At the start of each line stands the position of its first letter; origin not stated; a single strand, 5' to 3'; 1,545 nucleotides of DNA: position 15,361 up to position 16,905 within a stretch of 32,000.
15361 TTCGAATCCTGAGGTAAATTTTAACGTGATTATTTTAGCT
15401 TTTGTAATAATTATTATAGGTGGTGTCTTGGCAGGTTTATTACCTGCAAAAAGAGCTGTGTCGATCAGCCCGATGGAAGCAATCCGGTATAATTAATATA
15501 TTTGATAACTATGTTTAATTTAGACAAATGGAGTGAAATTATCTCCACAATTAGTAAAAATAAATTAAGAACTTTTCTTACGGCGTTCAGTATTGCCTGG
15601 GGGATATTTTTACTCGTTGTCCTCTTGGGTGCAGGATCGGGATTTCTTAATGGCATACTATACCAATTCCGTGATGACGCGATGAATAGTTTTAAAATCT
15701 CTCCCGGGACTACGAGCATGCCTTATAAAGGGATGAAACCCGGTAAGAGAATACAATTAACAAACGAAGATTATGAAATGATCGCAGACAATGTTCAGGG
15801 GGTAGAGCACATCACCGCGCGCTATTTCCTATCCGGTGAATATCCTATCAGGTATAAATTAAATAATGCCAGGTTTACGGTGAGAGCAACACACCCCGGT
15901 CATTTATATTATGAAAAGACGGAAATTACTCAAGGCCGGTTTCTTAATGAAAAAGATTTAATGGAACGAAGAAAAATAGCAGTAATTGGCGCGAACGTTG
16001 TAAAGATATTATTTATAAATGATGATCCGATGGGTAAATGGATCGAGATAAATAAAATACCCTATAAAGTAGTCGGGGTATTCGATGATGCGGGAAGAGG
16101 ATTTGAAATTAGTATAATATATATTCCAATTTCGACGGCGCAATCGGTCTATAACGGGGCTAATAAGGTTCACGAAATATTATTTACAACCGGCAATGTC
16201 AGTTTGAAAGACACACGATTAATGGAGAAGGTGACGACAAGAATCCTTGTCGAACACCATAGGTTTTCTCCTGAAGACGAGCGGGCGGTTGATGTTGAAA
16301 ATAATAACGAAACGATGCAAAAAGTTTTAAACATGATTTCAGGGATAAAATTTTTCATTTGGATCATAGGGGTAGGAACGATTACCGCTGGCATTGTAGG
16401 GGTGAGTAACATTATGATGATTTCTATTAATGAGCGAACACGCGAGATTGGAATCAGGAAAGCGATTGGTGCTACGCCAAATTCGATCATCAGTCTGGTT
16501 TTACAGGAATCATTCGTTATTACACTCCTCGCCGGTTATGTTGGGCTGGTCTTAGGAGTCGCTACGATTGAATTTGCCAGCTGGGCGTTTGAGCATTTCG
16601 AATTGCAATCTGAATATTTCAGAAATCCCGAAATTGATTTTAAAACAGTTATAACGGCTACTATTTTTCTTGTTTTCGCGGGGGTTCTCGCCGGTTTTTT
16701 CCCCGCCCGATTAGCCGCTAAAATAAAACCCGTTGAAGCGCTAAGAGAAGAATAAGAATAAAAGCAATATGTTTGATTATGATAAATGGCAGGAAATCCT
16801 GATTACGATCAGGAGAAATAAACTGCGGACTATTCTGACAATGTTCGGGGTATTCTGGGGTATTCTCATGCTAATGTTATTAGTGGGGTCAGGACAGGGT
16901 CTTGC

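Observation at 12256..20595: One ATPase, six permeases: A-B-A-B-A-B triplication of a LolC/LolE-like heteropair inside a TolC/adaptor efflux operon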

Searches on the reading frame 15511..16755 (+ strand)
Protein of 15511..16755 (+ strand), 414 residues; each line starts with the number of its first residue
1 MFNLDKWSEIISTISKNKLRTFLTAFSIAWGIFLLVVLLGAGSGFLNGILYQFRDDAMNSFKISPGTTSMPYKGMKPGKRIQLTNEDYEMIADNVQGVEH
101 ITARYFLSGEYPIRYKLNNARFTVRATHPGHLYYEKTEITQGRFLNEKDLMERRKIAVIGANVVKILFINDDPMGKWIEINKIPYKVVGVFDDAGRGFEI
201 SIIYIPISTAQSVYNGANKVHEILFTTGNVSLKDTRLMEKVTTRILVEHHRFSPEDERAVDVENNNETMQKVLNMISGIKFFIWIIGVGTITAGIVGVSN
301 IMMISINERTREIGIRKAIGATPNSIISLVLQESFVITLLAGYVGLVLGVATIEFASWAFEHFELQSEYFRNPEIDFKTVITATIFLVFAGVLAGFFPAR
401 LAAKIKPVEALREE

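Call 4: search_protein_families(library=pfam, proteins=[window:15511-16755:+])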
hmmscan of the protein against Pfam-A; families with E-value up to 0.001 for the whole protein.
window:15511-16755:+ (414 aa): 2 families
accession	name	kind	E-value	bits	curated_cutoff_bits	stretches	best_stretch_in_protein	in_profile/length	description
PF12704.14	MacB_PCD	-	5.7e-32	112.1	27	1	21-245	1-204/207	MacB-like periplasmic core domain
PF02687.27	FtsX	-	3.2e-19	69.6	25.5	1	285-407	2-120/120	FtsX-like permease C-terminal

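Call 5: search_protein_families(library=ncbifam, proteins=[window:15511-16755:+])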
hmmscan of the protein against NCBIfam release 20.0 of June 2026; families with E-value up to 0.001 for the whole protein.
window:15511-16755:+ (414 aa): 9 families
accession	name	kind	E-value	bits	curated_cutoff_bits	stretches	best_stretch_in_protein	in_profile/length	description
NF007826.0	PRK10535.1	equivalog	1.4e-35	122.7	966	1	13-413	264-647/648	macrolide ABC transporter ATP-binding protein/permease MacB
TIGR03434.1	ADOP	subfamily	1.6e-34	119.2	622.3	1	116-414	522-803/803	ADOP family duplicated permease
TIGR02212.1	lolCE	equivalog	2e-13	50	362.45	1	164-414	163-411/411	lipoprotein-releasing ABC transporter permease subunit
NF038346.1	FtsX_actino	exception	1.4e-09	37.8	250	1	261-399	161-298/308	permease-like cell division protein FtsX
NF038347.1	FtsX_Gpos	exception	1.7e-06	27.6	225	1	259-398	147-286/296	permease-like cell division protein FtsX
TIGR00439.2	FtsX_Gneg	equivalog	3.4e-06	26.5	255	1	262-403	149-287/292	permease-like cell division protein FtsX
NF008357.0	PRK11146.1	exception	3.7e-06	26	439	1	156-411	158-411/414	lipoprotein-releasing ABC transporter permease subunit LolE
TIGR02213.1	lolE_release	exception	4.6e-05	22.5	540.35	1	161-411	160-408/411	lipoprotein-releasing ABC transporter permease subunit LolE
NF038008.1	ABC_perm_DarB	equivalog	0.0005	18.1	700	1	228-371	617-753/777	darobactin export ABC transporter permease subunit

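Call 8: search_solved_structures(query=window:15511-16755:+, max_evalue=0.001)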
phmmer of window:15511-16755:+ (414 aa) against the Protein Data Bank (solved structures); distinct sequences matched with E-value up to 0.001: 10.
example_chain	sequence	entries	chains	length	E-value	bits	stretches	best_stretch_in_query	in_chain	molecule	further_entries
5lil_A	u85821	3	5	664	1.4e-34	123.1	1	10-414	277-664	Macrolide export ATP-binding/permease protein MacB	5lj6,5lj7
5gko_A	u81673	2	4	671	5.5e-29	104.7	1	12-413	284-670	Macrolide export ATP-binding/permease protein MacB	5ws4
5nik_J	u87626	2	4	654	8.1e-27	97.6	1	14-413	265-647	Macrolide export ATP-binding/permease protein MacB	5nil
5xu1_M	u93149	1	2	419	2.1e-25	92.9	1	12-414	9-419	ABC transporter permeae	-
9o9x_C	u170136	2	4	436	5e-13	52.1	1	261-414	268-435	ABC transporter permease YtrF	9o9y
3ftj_A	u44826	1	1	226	1.8e-10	43.7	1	130-249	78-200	Macrolide export ATP-binding/permease protein macB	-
5f9q_A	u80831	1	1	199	4e-07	32.7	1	83-249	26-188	Macrolide export ATP-binding/permease protein YknZ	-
9w37_A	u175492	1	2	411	1.2e-05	27.9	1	274-414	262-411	LolF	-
9w35_A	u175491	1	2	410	3.5e-05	26.3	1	274-412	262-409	LolF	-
9w2w_A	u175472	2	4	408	0.00033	23.1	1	274-411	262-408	LolF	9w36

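Call 9: find_homologous_proteins(query=window:15511-16755:+, max_evalue=1e-20)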
Query window:15511-16755:+ (414 aa): 7269 proteins with E <= 1e-20 among 8000 candidates; the best 120 are listed.
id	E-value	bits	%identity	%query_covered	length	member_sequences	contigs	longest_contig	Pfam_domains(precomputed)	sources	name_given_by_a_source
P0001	4.6e-271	917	100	100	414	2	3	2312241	PF02687.28,PF12704.15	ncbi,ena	-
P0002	2.4e-251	852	93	100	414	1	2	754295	PF02687.28,PF12704.15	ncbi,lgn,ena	-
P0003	1.4e-241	819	89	100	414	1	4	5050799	PF02687.28,PF12704.15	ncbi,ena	-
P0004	1.1e-239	813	88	100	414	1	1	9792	PF02687.28,PF12704.15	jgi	-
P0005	3.5e-234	795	85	100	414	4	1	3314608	PF02687.28,PF12704.15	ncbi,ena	-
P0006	2.4e-233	792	86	100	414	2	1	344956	PF02687.28,PF12704.15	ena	-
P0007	2.2e-197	674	71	100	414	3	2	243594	PF02687.28,PF12704.15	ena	-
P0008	2.8e-195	667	71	100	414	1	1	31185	PF02687.28,PF12704.15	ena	-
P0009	2.2e-192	658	89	80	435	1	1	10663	PF02687.28,PF12704.15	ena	-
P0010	1.6e-183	628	69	96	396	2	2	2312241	PF02687.28,PF12704.15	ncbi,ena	-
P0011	8.1e-181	619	68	94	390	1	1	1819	PF02687.28,PF12704.15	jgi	-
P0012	1.6e-178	612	66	100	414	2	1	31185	PF02687.28,PF12704.15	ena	-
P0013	7.3e-174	597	65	100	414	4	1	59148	PF02687.28,PF12704.15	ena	-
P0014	8.5e-169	580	62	100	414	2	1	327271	PF02687.28,PF12704.15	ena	-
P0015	7.1e-167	574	59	100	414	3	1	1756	PF02687.28,PF12704.15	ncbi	-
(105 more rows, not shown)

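Call 10: find_encoding_contigs(protein=P0001, flank=10000, max_places=3)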
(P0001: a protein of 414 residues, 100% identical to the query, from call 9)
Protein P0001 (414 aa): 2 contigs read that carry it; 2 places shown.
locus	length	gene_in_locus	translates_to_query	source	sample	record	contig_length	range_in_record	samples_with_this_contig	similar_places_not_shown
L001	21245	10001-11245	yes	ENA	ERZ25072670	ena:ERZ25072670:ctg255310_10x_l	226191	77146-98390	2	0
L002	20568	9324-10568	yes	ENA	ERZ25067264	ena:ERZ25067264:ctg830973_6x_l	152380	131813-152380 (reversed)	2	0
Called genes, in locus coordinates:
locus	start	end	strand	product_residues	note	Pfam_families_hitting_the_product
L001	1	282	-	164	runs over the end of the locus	PF03473:MOSC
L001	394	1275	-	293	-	PF01261:AP_endonuc_2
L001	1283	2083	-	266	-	PF00106:adh_short, PF08659:KR, PF13561:adh_short_C2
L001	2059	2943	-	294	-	PF01261:AP_endonuc_2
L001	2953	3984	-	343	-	PF08240:ADH_N, PF16912:Glu_dehyd_C (weak), PF00107:ADH_zinc_N, PF13602:ADH_zinc_N_2 (faint)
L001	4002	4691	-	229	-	PF00215:OMPdecase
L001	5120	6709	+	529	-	PF02321:OEP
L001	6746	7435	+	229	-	PF00005:ABC_tran, PF02463:SMC_N, PF13304:AAA_21 (faint)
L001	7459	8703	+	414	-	PF12704:MacB_PCD, PF02687:FtsX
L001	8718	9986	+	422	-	PF12704:MacB_PCD, PF02687:FtsX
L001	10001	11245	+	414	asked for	PF12704:MacB_PCD, PF02687:FtsX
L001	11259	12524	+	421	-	PF12704:MacB_PCD, PF02687:FtsX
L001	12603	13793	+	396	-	PF12704:MacB_PCD, PF02687:FtsX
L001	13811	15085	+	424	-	PF12704:MacB_PCD, PF02687:FtsX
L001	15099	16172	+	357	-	PF00364:Biotin_lipoyl (faint), PF25917:BSH_RND, PF25919:BSH_CusB (weak), PF25876:HH_MFP_RND (weak)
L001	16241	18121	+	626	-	PF20434:BD-FAE, PF00326:Peptidase_S9, PF01738:DLH (weak)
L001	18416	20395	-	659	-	PF00415:RCC1 (faint), PF13540:RCC1_2 (weak), PF25384:Alsin_RLD (faint), PF25390:WD40_RLD, PF13540:RCC1_2, PF07679:I-set, PF13927:Ig_3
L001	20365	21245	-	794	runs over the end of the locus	-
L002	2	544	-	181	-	?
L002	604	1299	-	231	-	PF00106:adh_short, PF08659:KR (weak), PF13561:adh_short_C2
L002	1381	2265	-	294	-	PF01261:AP_endonuc_2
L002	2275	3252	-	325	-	PF08240:ADH_N, PF16912:Glu_dehyd_C (weak), PF00107:ADH_zinc_N, PF13602:ADH_zinc_N_2 (faint)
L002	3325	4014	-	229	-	PF00215:OMPdecase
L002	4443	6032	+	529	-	PF02321:OEP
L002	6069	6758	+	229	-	PF00005:ABC_tran, PF02463:SMC_N, PF13304:AAA_21 (faint)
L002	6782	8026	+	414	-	PF12704:MacB_PCD, PF02687:FtsX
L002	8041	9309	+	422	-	PF12704:MacB_PCD, PF02687:FtsX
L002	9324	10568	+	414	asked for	PF12704:MacB_PCD, PF02687:FtsX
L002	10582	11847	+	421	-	PF12704:MacB_PCD, PF02687:FtsX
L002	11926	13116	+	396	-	PF12704:MacB_PCD, PF02687:FtsX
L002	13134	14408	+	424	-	PF12704:MacB_PCD, PF02687:FtsX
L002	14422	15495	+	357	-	PF00364:Biotin_lipoyl (faint), PF25917:BSH_RND, PF25919:BSH_CusB (weak), PF25876:HH_MFP_RND (weak)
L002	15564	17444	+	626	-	PF20434:BD-FAE, PF00326:Peptidase_S9, PF01738:DLH (weak)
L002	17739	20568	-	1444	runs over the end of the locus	PF25852:DUF6242_C (faint), PF25390:WD40_RLD, PF13540:RCC1_2, PF13540:RCC1_2, PF25390:WD40_RLD, PF13540:RCC1_2, PF07679:I-set, PF13927:Ig_3, +1 more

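Call 11: find_encoding_contigs(protein=P0003, flank=10000, max_places=3)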
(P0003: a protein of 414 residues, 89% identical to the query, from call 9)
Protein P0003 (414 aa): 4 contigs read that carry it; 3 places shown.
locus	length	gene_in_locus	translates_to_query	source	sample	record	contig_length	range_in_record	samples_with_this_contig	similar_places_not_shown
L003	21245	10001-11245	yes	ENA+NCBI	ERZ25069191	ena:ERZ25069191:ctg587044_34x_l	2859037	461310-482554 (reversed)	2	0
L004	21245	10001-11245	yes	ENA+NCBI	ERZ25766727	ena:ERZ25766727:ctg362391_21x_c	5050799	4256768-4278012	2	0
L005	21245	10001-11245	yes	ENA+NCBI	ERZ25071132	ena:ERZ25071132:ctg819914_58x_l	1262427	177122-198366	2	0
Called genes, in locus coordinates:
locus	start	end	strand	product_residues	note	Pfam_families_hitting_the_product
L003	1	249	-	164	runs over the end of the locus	PF03473:MOSC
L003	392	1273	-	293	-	PF01261:AP_endonuc_2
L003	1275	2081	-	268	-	PF00106:adh_short, PF08659:KR, PF13561:adh_short_C2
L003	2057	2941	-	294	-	PF01261:AP_endonuc_2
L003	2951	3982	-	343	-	PF08240:ADH_N, PF16912:Glu_dehyd_C (weak), PF00107:ADH_zinc_N, PF13602:ADH_zinc_N_2 (faint)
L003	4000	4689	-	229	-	PF00215:OMPdecase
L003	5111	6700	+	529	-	PF02321:OEP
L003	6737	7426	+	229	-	PF02463:SMC_N, PF00005:ABC_tran, PF13304:AAA_21 (faint)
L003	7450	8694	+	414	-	PF12704:MacB_PCD, PF02687:FtsX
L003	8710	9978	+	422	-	PF12704:MacB_PCD, PF02687:FtsX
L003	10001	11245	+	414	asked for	PF12704:MacB_PCD, PF02687:FtsX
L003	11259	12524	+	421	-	PF12704:MacB_PCD, PF02687:FtsX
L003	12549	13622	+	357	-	PF00364:Biotin_lipoyl (faint), PF25917:BSH_RND, PF25919:BSH_CusB (weak), PF25876:HH_MFP_RND (weak)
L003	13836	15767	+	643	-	PF07676:PD40 (faint), PF20434:BD-FAE, PF00326:Peptidase_S9, PF01738:DLH (weak)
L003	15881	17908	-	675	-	PF13540:RCC1_2, PF25384:Alsin_RLD (faint), PF25390:WD40_RLD, PF13540:RCC1_2, PF13927:Ig_3, PF07679:I-set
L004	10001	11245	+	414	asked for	PF12704:MacB_PCD, PF02687:FtsX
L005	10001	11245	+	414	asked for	PF12704:MacB_PCD, PF02687:FtsX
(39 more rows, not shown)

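Call 17: find_encoding_contigs(protein=P0002, flank=10000, max_places=2)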
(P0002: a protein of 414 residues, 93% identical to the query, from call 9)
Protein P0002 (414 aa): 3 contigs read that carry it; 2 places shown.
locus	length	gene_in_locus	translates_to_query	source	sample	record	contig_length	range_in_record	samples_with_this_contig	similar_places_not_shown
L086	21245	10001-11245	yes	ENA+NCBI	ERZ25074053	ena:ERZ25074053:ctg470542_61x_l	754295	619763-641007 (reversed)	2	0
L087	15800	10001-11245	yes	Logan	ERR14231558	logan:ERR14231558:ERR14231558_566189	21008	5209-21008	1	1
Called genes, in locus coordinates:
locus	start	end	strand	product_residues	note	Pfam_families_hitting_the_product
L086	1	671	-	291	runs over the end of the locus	PF05721:PhyH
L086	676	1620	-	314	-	PF05721:PhyH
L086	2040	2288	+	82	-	-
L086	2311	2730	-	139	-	PF03473:MOSC (weak)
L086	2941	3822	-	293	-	PF01261:AP_endonuc_2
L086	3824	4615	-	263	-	PF00106:adh_short, PF08659:KR, PF13561:adh_short_C2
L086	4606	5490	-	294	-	PF01261:AP_endonuc_2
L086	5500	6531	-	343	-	PF08240:ADH_N, PF16912:Glu_dehyd_C (weak), PF00107:ADH_zinc_N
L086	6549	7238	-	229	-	PF00215:OMPdecase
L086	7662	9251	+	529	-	PF02321:OEP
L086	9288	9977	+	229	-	PF02463:SMC_N, PF00005:ABC_tran, PF13304:AAA_21 (faint)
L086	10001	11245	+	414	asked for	PF12704:MacB_PCD, PF02687:FtsX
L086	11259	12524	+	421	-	PF12704:MacB_PCD, PF02687:FtsX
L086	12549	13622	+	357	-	PF00364:Biotin_lipoyl (faint), PF25917:BSH_RND, PF25919:BSH_CusB (weak), PF25876:HH_MFP_RND (weak)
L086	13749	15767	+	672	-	PF07676:PD40 (faint), PF20434:BD-FAE, PF00326:Peptidase_S9, PF01738:DLH (weak)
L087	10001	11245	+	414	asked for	PF12704:MacB_PCD, PF02687:FtsX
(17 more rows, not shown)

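Call 18: find_encoding_contigs(protein=P0005, flank=10000, max_places=2)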
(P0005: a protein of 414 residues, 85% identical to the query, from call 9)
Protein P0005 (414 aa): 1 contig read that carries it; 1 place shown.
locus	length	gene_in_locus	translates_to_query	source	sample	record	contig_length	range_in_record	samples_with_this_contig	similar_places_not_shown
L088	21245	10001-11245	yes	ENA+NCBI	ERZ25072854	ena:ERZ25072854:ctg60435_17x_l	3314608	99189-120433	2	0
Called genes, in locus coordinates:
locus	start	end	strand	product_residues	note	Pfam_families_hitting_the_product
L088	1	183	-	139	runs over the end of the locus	PF03473:MOSC (weak)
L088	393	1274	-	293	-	PF01261:AP_endonuc_2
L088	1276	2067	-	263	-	PF00106:adh_short, PF08659:KR, PF13561:adh_short_C2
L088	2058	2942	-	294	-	PF01261:AP_endonuc_2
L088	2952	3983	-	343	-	PF08240:ADH_N, PF16912:Glu_dehyd_C (weak), PF00107:ADH_zinc_N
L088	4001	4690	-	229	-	PF00215:OMPdecase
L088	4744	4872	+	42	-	-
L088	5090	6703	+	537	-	PF02321:OEP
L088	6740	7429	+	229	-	PF02463:SMC_N, PF00005:ABC_tran, PF13304:AAA_21 (faint)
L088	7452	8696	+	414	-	PF12704:MacB_PCD, PF02687:FtsX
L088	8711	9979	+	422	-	PF12704:MacB_PCD, PF02687:FtsX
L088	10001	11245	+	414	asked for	PF12704:MacB_PCD, PF02687:FtsX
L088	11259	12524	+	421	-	PF12704:MacB_PCD, PF02687:FtsX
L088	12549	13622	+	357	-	PF00364:Biotin_lipoyl (faint), PF25917:BSH_RND, PF25919:BSH_CusB (weak), PF25876:HH_MFP_RND (weak)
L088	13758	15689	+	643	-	PF07676:PD40 (faint), PF20434:BD-FAE, PF00326:Peptidase_S9, PF01738:DLH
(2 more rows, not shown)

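Call 19: find_encoding_contigs(protein=P0007, flank=10000, max_places=2)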
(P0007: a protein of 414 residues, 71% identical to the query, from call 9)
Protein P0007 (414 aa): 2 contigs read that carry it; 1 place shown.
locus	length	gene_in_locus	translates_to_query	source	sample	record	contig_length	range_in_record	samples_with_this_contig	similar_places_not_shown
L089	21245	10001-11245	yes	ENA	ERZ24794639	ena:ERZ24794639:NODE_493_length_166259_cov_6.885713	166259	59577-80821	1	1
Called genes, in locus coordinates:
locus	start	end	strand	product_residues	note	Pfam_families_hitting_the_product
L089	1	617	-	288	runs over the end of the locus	PF05721:PhyH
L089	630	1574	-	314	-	PF05721:PhyH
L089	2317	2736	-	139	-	PF03473:MOSC (weak)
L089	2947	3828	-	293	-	PF01261:AP_endonuc_2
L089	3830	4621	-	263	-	PF00106:adh_short, PF08659:KR, PF13561:adh_short_C2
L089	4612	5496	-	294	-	PF01261:AP_endonuc_2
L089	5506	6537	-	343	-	PF08240:ADH_N, PF16912:Glu_dehyd_C (weak), PF00107:ADH_zinc_N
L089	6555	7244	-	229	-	PF00215:OMPdecase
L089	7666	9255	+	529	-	PF02321:OEP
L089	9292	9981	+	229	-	PF02463:SMC_N, PF00005:ABC_tran, PF13304:AAA_21 (faint)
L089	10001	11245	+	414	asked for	PF12704:MacB_PCD, PF02687:FtsX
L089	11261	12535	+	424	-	PF12704:MacB_PCD, PF02687:FtsX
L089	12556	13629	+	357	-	PF00364:Biotin_lipoyl (faint), PF25917:BSH_RND, PF25919:BSH_CusB (weak), PF25876:HH_MFP_RND (faint)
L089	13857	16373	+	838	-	PF02836:Glyco_hydro_2_C (weak), PF00535:Glycos_transf_2, PF10111:Glyco_tranf_2_2, PF13506:Glyco_transf_21, PF13641:Glyco_tranf_2_3, PF13632:Glyco_trans_2_3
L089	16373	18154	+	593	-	PF00664:ABC_membrane, PF02463:SMC_N (weak), PF00005:ABC_tran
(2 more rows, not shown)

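Call 20: find_encoding_contigs(protein=P0008, flank=10000, max_places=2)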
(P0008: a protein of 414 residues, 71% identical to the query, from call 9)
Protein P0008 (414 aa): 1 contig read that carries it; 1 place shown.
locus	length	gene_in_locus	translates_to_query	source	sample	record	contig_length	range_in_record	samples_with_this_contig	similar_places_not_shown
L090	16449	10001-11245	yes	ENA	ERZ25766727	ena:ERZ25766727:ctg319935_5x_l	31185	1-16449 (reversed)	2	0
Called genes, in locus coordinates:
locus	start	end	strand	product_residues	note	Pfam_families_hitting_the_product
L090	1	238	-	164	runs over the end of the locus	PF03473:MOSC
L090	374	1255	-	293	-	PF01261:AP_endonuc_2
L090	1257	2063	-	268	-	PF00106:adh_short, PF08659:KR, PF13561:adh_short_C2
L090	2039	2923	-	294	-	PF01261:AP_endonuc_2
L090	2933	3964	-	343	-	PF08240:ADH_N, PF16912:Glu_dehyd_C (weak), PF00107:ADH_zinc_N, PF13602:ADH_zinc_N_2 (weak)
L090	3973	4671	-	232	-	PF00215:OMPdecase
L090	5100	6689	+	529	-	PF02321:OEP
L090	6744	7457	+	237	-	PF02463:SMC_N (weak), PF00005:ABC_tran, PF13304:AAA_21 (faint)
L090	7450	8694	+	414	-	PF12704:MacB_PCD, PF02687:FtsX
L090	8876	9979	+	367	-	PF12704:MacB_PCD, PF02687:FtsX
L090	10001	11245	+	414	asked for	PF12704:MacB_PCD, PF02687:FtsX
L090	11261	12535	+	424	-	PF12704:MacB_PCD, PF02687:FtsX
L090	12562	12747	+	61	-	-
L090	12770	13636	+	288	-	PF25876:HH_MFP_RND (faint)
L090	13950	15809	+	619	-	PF20434:BD-FAE, PF00326:Peptidase_S9, PF01738:DLH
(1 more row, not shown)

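Call 21: find_encoding_contigs(protein=P0013, flank=10000, max_places=2)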
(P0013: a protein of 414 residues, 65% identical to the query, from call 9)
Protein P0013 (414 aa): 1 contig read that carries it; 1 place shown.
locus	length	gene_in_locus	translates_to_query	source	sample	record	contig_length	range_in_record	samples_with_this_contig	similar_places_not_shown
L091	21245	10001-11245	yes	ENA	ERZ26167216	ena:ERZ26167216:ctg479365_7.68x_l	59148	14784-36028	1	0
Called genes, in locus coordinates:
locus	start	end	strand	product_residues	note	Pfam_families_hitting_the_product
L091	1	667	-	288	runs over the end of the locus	PF05721:PhyH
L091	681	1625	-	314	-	PF05721:PhyH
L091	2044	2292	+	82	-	-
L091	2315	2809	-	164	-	PF03473:MOSC (weak)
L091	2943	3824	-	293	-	PF01261:AP_endonuc_2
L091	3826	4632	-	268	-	PF00106:adh_short, PF08659:KR, PF13561:adh_short_C2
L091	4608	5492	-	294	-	PF01261:AP_endonuc_2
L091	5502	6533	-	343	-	PF08240:ADH_N, PF16912:Glu_dehyd_C (weak), PF00107:ADH_zinc_N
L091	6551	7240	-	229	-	PF00215:OMPdecase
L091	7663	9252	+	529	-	PF02321:OEP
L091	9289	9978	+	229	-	PF02463:SMC_N, PF00005:ABC_tran, PF13304:AAA_21 (faint)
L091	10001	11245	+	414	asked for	PF12704:MacB_PCD, PF02687:FtsX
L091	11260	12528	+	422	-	PF12704:MacB_PCD, PF02687:FtsX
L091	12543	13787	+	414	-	PF12704:MacB_PCD, PF02687:FtsX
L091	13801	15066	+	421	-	PF12704:MacB_PCD, PF02687:FtsX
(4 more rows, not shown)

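Call 22: find_encoding_contigs(protein=P0014, flank=10000, max_places=2)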
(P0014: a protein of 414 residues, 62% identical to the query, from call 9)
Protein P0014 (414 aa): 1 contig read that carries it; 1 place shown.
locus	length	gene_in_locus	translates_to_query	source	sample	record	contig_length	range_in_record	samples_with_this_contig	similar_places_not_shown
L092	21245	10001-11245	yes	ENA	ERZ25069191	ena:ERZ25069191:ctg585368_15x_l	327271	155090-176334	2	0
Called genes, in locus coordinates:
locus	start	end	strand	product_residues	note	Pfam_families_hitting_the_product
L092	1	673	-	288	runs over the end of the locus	PF05721:PhyH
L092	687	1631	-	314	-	PF05721:PhyH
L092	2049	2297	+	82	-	-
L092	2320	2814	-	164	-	PF03473:MOSC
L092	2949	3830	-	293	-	PF01261:AP_endonuc_2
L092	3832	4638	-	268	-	PF00106:adh_short, PF08659:KR, PF13561:adh_short_C2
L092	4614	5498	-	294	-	PF01261:AP_endonuc_2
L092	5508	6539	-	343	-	PF08240:ADH_N, PF16912:Glu_dehyd_C (weak), PF00107:ADH_zinc_N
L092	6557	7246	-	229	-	PF00215:OMPdecase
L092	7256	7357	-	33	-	-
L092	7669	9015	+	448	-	PF02321:OEP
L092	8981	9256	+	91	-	PF02321:OEP (weak)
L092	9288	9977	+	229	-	PF02463:SMC_N (weak), PF00005:ABC_tran, PF13304:AAA_21 (faint)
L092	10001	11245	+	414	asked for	PF12704:MacB_PCD, PF02687:FtsX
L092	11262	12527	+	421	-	PF12704:MacB_PCD, PF02687:FtsX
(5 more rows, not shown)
